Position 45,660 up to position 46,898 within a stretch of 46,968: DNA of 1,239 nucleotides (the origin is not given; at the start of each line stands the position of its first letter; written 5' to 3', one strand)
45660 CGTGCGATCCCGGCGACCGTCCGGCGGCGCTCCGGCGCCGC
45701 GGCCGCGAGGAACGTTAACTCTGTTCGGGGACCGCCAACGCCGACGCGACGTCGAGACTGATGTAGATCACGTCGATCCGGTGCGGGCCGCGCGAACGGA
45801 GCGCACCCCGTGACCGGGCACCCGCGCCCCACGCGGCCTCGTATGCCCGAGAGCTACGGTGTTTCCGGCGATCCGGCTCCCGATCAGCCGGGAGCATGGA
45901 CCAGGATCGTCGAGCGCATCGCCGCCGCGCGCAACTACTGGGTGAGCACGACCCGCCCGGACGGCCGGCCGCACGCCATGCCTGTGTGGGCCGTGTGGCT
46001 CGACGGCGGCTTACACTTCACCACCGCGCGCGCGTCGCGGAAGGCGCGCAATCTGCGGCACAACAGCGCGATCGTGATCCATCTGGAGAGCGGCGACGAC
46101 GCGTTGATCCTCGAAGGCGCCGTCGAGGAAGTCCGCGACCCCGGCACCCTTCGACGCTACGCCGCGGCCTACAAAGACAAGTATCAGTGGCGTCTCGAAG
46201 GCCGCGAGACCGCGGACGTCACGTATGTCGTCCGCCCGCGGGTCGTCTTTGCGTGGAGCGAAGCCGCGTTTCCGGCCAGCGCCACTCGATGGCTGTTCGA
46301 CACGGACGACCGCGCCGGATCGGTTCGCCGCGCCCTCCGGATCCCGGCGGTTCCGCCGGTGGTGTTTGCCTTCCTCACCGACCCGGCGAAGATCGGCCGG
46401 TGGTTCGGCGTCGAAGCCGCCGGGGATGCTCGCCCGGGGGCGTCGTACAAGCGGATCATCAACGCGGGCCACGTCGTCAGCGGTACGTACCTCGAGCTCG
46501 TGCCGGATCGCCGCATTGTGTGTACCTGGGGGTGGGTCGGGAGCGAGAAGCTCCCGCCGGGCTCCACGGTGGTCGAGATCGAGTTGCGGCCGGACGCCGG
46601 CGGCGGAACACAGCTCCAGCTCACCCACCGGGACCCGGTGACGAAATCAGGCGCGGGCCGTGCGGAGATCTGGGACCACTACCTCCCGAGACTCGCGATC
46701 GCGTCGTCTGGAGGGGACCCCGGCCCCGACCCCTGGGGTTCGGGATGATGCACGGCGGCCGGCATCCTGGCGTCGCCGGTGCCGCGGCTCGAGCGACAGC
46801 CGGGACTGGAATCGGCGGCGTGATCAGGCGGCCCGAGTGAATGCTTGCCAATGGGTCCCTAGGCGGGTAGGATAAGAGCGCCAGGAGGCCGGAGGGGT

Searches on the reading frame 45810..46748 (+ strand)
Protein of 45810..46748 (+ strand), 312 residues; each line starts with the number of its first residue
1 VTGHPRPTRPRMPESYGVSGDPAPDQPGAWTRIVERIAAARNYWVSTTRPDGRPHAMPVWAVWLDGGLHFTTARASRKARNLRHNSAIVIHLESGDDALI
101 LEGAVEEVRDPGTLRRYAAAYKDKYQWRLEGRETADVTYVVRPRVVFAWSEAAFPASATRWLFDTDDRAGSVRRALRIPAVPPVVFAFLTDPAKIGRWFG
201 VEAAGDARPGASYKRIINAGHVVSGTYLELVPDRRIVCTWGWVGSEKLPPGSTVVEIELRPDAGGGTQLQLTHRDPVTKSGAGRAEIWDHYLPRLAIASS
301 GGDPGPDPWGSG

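Call 24: search_protein_families(library=pfam, proteins=[window:45810-46745:+], max_evalue=0.00001)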
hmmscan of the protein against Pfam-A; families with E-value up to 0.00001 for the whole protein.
window:45810-46745:+ (312 aa): 2 families
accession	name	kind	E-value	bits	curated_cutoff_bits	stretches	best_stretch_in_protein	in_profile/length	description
PF08327.17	AHSA1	-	5.2e-18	65.9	22.1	1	182-296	4-121/125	Activator of Hsp90 ATPase homolog 1-like protein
PF01243.27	PNPOx_N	-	2.8e-13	50.7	28.1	1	33-127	5-96/120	Pyridoxamine 5'-phosphate oxidase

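Call 52: find_encoding_contigs(protein=window:45810-46748:+, flank=10000, max_places=4)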
Protein window:45810-46748:+ (312 aa): 1 contig read that carries it; 1 place shown.
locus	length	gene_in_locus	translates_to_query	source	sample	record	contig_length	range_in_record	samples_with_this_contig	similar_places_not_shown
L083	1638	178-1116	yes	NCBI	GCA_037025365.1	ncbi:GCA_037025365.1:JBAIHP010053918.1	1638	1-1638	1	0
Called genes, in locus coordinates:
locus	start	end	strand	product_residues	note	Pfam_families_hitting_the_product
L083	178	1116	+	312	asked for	PF01243:PNPOx_N, PF08327:AHSA1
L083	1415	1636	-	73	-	?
